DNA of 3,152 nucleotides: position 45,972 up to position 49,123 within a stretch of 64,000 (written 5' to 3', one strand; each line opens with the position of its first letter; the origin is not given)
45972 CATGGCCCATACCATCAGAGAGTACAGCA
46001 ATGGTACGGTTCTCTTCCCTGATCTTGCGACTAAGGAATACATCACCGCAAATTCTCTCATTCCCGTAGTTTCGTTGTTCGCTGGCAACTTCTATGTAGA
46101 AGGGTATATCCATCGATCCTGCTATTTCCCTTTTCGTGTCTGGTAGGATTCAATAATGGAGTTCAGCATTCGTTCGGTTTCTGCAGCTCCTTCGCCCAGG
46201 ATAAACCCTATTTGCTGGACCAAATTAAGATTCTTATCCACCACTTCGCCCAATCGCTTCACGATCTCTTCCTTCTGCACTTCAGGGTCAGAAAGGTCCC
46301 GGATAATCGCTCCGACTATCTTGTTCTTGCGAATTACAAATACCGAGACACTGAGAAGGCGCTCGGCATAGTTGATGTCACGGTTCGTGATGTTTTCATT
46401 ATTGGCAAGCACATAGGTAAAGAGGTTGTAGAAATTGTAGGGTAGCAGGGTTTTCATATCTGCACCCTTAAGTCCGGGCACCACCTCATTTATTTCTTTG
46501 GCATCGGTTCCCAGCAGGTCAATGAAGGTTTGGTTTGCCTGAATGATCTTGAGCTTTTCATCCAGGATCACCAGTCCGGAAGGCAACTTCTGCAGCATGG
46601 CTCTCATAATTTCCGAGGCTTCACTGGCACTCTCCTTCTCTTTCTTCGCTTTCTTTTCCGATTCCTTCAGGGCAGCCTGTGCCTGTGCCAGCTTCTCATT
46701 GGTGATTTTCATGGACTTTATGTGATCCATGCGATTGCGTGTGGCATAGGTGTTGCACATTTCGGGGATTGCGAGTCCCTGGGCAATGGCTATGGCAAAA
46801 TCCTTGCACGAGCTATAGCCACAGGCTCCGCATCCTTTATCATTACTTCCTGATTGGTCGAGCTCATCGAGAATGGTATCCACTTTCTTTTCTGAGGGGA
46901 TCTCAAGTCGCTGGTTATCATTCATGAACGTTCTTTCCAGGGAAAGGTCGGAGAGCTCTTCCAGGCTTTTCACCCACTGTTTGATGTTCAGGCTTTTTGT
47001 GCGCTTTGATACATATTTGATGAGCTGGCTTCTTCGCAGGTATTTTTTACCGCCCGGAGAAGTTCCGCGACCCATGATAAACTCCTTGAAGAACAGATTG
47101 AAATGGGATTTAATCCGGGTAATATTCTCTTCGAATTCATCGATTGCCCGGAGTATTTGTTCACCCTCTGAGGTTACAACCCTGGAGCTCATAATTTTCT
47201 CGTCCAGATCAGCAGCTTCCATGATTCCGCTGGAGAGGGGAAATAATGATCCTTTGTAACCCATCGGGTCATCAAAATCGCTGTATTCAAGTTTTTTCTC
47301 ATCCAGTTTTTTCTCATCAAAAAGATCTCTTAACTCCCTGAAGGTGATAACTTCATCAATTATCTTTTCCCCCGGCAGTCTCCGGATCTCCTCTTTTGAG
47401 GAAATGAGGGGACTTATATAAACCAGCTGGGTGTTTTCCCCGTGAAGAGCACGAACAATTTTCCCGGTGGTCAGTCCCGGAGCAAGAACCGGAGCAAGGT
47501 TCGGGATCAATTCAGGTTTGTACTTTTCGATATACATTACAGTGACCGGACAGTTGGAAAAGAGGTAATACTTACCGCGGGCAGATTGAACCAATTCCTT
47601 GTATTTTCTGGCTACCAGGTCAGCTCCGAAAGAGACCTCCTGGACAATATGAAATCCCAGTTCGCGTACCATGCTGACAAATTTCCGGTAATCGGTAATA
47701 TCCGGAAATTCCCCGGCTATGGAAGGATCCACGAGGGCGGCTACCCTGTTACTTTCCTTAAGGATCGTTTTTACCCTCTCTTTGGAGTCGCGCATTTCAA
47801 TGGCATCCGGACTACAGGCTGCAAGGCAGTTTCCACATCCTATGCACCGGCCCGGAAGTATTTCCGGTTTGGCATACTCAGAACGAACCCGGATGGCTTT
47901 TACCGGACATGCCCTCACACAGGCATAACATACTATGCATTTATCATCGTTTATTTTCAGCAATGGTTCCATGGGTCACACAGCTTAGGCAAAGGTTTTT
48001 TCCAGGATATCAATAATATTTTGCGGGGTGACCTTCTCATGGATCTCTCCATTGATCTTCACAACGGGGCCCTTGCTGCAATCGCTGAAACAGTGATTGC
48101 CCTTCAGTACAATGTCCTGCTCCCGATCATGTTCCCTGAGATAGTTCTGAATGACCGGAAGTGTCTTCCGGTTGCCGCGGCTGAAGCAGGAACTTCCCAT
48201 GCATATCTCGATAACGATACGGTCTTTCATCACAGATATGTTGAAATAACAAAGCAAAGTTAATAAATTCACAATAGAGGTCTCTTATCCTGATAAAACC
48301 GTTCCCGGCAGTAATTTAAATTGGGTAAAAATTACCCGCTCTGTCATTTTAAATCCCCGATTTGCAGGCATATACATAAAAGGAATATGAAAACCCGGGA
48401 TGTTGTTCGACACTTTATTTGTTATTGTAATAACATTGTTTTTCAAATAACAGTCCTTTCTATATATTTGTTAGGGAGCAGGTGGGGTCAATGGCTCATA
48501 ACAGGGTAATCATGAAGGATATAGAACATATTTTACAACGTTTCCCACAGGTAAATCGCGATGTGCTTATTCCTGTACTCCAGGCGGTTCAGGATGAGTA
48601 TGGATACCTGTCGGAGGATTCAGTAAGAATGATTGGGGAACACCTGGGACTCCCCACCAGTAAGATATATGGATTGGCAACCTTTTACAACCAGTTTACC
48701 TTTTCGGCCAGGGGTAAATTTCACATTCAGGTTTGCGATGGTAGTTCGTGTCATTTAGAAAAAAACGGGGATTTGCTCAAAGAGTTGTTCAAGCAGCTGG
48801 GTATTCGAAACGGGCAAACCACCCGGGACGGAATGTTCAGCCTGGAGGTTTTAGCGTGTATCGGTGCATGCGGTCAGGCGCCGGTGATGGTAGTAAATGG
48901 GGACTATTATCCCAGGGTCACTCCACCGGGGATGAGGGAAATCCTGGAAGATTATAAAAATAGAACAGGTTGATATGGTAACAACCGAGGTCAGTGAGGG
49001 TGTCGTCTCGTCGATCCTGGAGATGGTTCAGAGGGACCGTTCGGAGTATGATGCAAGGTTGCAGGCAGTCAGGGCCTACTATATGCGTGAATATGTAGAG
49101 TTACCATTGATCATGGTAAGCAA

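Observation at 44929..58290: Hydrogenase island: HydCBA operon bracketed by two sensory H-domain paralogues, a PP2C phosphatase, a three-protein phosphorelay, Rex and a TM1266-like regulator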

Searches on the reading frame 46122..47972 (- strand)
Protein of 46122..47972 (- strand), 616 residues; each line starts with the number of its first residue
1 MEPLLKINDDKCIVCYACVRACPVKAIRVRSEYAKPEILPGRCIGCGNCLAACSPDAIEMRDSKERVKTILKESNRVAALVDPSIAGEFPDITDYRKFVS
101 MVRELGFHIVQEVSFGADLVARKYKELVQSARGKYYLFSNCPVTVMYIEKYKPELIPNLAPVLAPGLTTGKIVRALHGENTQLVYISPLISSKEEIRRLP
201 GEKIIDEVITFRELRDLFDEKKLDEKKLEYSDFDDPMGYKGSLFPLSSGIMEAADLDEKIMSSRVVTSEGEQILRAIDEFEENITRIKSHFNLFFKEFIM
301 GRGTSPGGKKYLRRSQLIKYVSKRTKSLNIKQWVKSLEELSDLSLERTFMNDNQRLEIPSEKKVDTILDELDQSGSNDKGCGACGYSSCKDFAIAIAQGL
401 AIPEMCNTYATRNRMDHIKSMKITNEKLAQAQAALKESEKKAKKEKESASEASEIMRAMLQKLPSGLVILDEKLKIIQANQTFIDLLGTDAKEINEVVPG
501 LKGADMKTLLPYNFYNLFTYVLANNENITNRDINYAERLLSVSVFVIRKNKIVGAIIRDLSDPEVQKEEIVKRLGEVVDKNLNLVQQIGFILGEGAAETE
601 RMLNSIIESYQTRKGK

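Call 3: search_protein_families(library=pfam, proteins=[window:46122-47972:-])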
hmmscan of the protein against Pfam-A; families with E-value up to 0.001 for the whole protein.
window:46122-47972:- (616 aa): 15 families
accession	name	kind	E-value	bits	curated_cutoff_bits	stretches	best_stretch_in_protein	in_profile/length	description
PF02906.19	Fe_hyd_lg_C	-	4.8e-31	108.7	22.1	1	76-270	2-211/245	Iron only hydrogenase large subunit, C-terminal domain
PF12838.12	Fer4_7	-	1.9e-11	44.7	27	2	11-56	1-51/52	4Fe-4S dicluster domain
PF13237.11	Fer4_10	-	4.5e-10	39.7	25.5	1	6-53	3-52/53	4Fe-4S dicluster domain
PF00037.32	Fer4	-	6.8e-09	35.6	21.1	2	6-28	2-24/24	4Fe-4S binding domain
PF12837.12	Fer4_6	-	7.3e-08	32.4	25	2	6-27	3-24/24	4Fe-4S binding domain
PF14697.11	Fer4_21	-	2.8e-07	31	35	1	6-60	2-59/59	4Fe-4S dicluster domain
PF04060.18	FeS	-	3.7e-07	30.2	23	1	381-406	6-31/33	Putative Fe-S cluster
PF12797.12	Fer4_2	-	1.6e-06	28.2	24.5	1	6-24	4-22/22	4Fe-4S binding domain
PF13188.13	PAS_8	-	2.4e-06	27.7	21.8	1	456-501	3-38/65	PAS domain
PF13187.11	Fer4_9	-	8.8e-06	26.1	27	1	11-58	1-52/52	4Fe-4S dicluster domain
PF25160.1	LdpA_Fe-S-bd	-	1.7e-05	24.9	27.6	1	17-62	8-47/49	LdpA Fe-S cluster-binding domain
PF13484.11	Fer4_16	-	8.6e-05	23.7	30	0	11-30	1-20/66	4Fe-4S double cluster binding domain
PF00989.32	PAS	-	0.00013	22.4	22.6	1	456-494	3-41/113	PAS fold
PF13183.11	Fer4_8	-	0.00018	22.4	27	0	42-55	4-16/68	4Fe-4S dicluster domain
PF13426.13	PAS_9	-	0.00054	20.6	27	0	464-562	1-103/103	PAS domain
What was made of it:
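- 46122..47972 (-): PAS-containing H-domain protein (HydS/HfsB-like, HydDB C3-like architecture) whose H-domain has lost Cys355, Cys499 and Cys503 (CpI numbering). The N-terminal 2x[4Fe-4S] motifs and the Cx2Cx4Cx16C motif are intact. Domains: call 3.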

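Call 9: search_solved_structures(query=window:46122-47972:-, show_alignments=2, max_evalue=0.001)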
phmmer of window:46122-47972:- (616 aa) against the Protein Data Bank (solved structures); distinct sequences matched with E-value up to 0.001: 67 (the best 60 are shown).
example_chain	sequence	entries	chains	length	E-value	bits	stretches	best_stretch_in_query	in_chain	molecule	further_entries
8a6t_A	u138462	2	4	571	2.5e-24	88.9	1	8-255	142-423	Electron bifurcating hydrogenase subunit HydA1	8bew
6gm4_A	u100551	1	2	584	2.8e-21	78.9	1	5-263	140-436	Iron hydrogenase 1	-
6glz_A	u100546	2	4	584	4e-21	78.3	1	5-263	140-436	Iron hydrogenase 1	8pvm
6gm3_A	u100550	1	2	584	4.3e-21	78.2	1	5-263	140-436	Iron hydrogenase 1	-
7qhf_A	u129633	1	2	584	5.1e-21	78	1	5-263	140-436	Iron hydrogenase 1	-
7p5h_A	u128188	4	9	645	5.2e-21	78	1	9-241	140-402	Fe-hydrogenase, subunit alpha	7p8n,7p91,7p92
6gm0_A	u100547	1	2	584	6.4e-21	77.7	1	5-263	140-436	Iron hydrogenase 1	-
1c4a_A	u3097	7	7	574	6.5e-21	77.6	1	5-263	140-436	PROTEIN (FE-ONLY HYDROGENASE) | PROTEIN (PERIPLASMIC HYDROGENASE 1) | Iron hydrogenase 1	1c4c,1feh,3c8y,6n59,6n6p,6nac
4xdd_A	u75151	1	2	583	7.1e-21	77.5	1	5-263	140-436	Iron hydrogenase 1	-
4xdc_A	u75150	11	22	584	7.1e-21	77.5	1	5-263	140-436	Iron hydrogenase 1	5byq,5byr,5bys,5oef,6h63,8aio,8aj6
6gly_A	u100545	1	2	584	8.3e-21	77.3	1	5-263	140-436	Iron hydrogenase 1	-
9rj9_A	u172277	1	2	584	8.6e-21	77.2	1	5-263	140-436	Iron hydrogenase 1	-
5la3_A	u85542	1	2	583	1e-20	77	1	5-263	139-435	Iron hydrogenase 1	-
6yf4_A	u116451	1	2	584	1.1e-20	76.8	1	5-263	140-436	Iron hydrogenase 1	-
6gm8_A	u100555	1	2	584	1.7e-20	76.3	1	5-263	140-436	Iron hydrogenase 1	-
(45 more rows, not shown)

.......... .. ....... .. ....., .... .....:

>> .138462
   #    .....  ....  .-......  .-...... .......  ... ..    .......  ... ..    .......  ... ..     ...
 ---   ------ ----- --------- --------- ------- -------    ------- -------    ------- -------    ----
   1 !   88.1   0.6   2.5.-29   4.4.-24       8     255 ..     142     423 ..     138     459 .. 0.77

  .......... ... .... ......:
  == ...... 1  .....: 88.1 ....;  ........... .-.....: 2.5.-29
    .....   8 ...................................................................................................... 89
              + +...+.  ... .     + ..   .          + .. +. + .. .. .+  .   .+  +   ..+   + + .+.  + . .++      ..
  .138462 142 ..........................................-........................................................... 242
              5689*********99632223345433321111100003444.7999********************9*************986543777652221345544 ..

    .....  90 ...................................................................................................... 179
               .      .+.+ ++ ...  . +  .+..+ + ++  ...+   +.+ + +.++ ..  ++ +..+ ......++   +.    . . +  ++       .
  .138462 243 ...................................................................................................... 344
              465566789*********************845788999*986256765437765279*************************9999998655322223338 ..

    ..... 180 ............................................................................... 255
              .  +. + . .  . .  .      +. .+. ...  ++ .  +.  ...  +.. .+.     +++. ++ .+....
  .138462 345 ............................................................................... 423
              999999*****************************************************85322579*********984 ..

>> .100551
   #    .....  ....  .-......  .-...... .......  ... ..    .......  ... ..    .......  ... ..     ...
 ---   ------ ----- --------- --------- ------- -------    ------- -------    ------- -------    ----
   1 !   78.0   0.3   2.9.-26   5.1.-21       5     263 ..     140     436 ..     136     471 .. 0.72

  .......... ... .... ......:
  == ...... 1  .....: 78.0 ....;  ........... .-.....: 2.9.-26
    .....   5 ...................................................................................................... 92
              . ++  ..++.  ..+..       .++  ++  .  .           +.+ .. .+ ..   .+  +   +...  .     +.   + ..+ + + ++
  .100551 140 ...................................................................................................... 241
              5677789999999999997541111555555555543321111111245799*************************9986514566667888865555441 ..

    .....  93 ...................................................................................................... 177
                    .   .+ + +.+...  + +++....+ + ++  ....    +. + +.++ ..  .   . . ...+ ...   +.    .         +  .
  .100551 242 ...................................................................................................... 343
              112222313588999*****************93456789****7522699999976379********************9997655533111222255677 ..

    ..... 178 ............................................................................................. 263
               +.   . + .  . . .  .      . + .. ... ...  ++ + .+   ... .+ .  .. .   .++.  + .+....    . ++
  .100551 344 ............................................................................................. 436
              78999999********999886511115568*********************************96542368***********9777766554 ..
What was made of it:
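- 46122..47972 (-): Alignment to T. kivui HydA1 and CpI shows L1 FSN-CP and L2 SPLISSK (Cys to Leu), and the match ends before L3 (call 9).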

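Call 21: search_protein_families(library=ncbifam, proteins=[window:46122-47972:-], max_evalue=0.01)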
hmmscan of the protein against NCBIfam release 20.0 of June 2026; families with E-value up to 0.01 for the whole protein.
window:46122-47972:- (616 aa): 75 families (the best 25 are shown)
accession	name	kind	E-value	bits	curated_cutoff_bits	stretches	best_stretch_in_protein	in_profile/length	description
TIGR04105.1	FeFe_hydrog_B1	subfamily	3.3e-44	151.3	450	2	18-254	166-402/462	monomeric [FeFe] hydrogenase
TIGR02512.1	FeFe_hydrog_A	subfamily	5.1e-31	107.9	405.95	1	5-254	2-289/375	[FeFe] hydrogenase, group A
NF040763.1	FeFe_hydrog_A6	exception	1.4e-26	93.1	765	1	7-254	142-427/571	NADH-dependent [FeFe] hydrogenase, group A6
NF040762.1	Hydr_FeFe_Clost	exception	9e-25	87.3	900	1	42-255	188-427/572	ferredoxin hydrogenase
TIGR01944.1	rnfB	subfamily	5.5e-17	61.9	68.7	2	7-75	110-177/190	RnfABCDGE type electron transport complex subunit B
NF003475.0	PRK05113.1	equivalog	2e-14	53.9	203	2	6-70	109-172/190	electron transport complex subunit RsxB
NF005503.0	PRK07118.1-2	equivalog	8.8e-12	44.9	252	1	12-72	140-198/292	RnfABCDGE type electron transport complex subunit B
NF006446.0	PRK08764.1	equivalog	8e-11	42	220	2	8-62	84-137/139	Rnf electron transport complex subunit RnfB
NF041836.1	rnfB_Methano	equivalog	1.1e-10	41.5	445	1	9-61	215-265/265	Rnf electron transport complex subunit RnfB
NF040770.1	hetero_SS_HdrA2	exception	7.3e-10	37.6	1100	1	6-66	573-631/777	CoB-CoM heterodisulfide reductase HdrA2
NF005505.0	PRK07118.1-4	equivalog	1.9e-09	37.4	378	1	9-61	215-265/265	Fe-S cluster domain-containing protein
TIGR02700.1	flavo_MJ0208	hypoth_equivalog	3.8e-09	36.2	251.35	1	6-76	144-213/234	dihydromethanopterin reductase (acceptor)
NF005415.0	PRK06991.1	equivalog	5.6e-09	36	281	1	5-62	80-136/284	electron transport complex subunit RsxB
NF004541.0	PRK05888.2-2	equivalog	1.8e-08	34.4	217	1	5-67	56-120/168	NADH-quinone oxidoreductase subunit NuoI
NF038196.1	ferrodoxin_EFR1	subfamily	1.9e-08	34.6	75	1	9-65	183-236/242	EFR1 family ferrodoxin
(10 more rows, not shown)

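Call 66: search_protein_representatives(protein=window:46122-47972:-)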
Query: 616 residues. Proteins with E-value up to 0.001 (for the whole library): 4497; up to 1e-10: 2075; up to 1e-30: 693. The best 150 are listed.
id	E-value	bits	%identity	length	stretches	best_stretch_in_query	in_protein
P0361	1.3e-214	730.4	53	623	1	2-612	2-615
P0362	7.4e-204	694.9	50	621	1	2-612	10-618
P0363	5.2e-153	527.0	42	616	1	4-610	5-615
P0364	1.2e-151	522.5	41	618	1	2-614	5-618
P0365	3.9e-150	517.5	41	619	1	6-608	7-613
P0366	6.6e-149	513.5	42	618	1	3-613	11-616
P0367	1.1e-148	512.8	40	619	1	1-613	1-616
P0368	2.6e-137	475.2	38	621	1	4-612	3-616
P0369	5.5e-125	434.5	49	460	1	1-422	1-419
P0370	5.3e-124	431.2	44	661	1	2-502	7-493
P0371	2.2e-123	429.2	45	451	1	172-613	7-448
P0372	7.3e-114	397.8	50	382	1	243-611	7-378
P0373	2.7e-103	362.9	38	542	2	20-351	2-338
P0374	5.6e-98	345.3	55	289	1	6-291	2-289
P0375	1.5e-88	314.2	34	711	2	439-614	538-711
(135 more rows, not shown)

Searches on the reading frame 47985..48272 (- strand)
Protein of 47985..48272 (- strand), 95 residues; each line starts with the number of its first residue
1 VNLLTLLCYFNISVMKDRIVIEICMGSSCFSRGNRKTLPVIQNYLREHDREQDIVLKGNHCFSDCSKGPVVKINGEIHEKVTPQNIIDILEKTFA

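Call 3: search_protein_families(library=pfam, proteins=[window:47985-48272:-])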
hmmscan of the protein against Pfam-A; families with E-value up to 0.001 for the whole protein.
window:47985-48272:- (95 aa): 1 family
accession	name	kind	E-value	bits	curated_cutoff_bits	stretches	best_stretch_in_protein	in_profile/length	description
PF01257.25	2Fe-2S_thioredx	-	3.7e-12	46.7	24.8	1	16-92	63-143/145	Thioredoxin-like [2Fe-2S] ferredoxin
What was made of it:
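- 47985..48230 (-): Thioredoxin-like [2Fe-2S] ferredoxin (HfsA-like, NuoE C-terminal-half-like), 81 aa from the ATG at 48230. Pfam 2Fe-2S_thioredx E 3.7e-12 (call 3).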

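Call 21: search_protein_families(library=ncbifam, proteins=[window:47985-48230:-], max_evalue=0.01)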
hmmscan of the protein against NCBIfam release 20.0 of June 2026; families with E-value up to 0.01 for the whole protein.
window:47985-48230:- (81 aa): 9 families
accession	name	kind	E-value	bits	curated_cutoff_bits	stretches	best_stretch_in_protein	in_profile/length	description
NF005725.0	PRK07539.1-5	equivalog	3.1e-09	36.8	220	1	5-78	93-170/174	NADH-quinone oxidoreductase subunit NuoE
TIGR01958.1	nuoE_fam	subfamily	3.6e-09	36.9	142.4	1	4-78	68-146/148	NADH-quinone oxidoreductase subunit NuoE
NF004638.0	PRK05988.1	equivalog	2.1e-08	34.1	198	1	3-78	77-156/159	formate dehydrogenase subunit gamma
NF005722.0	PRK07539.1-2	equivalog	2.2e-08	34.3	141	1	4-78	77-155/157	NADH-quinone oxidoreductase subunit NuoE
NF005747.0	PRK07571.1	equivalog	3.3e-06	26.9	224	1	8-77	93-166/173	bidirectional hydrogenase complex protein HoxE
NF041612.1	fdxn_Clost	equivalog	4.1e-05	24.1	150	1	14-79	23-90/102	2Fe-2S ferredoxin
NF005724.0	PRK07539.1-4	equivalog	0.00018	21.4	280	1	5-78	94-171/240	NADH-quinone oxidoreductase subunit NuoE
NF005721.0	PRK07539.1-1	equivalog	0.0029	16.9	308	1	8-78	102-176/292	NADH-quinone oxidoreductase subunit NuoE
NF009040.0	PRK12373.1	equivalog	0.0033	17.2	514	1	7-78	93-168/400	NADH-quinone oxidoreductase subunit E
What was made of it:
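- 47985..48230 (-): NuoE-family hits in NCBIfam (call 21).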

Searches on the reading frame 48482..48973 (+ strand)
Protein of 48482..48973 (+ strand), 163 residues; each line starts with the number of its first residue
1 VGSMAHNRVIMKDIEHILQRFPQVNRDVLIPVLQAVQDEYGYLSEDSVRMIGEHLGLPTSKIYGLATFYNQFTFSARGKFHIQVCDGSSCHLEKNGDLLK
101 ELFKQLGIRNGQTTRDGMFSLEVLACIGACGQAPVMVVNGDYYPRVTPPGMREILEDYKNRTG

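Call 3: search_protein_families(library=pfam, proteins=[window:48482-48973:+])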
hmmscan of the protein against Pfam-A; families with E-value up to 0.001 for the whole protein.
window:48482-48973:+ (163 aa): 1 family
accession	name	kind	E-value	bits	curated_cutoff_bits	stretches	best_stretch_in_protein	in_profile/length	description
PF01257.25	2Fe-2S_thioredx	-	2.4e-48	164.1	24.8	1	14-159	1-145/145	Thioredoxin-like [2Fe-2S] ferredoxin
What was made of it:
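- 48482..48973 (+): hydC (NuoE-like [2Fe-2S] subunit); probable ATG start at 48491. Pfam 2Fe-2S_thioredx E 2.4e-48, full length (call 3).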
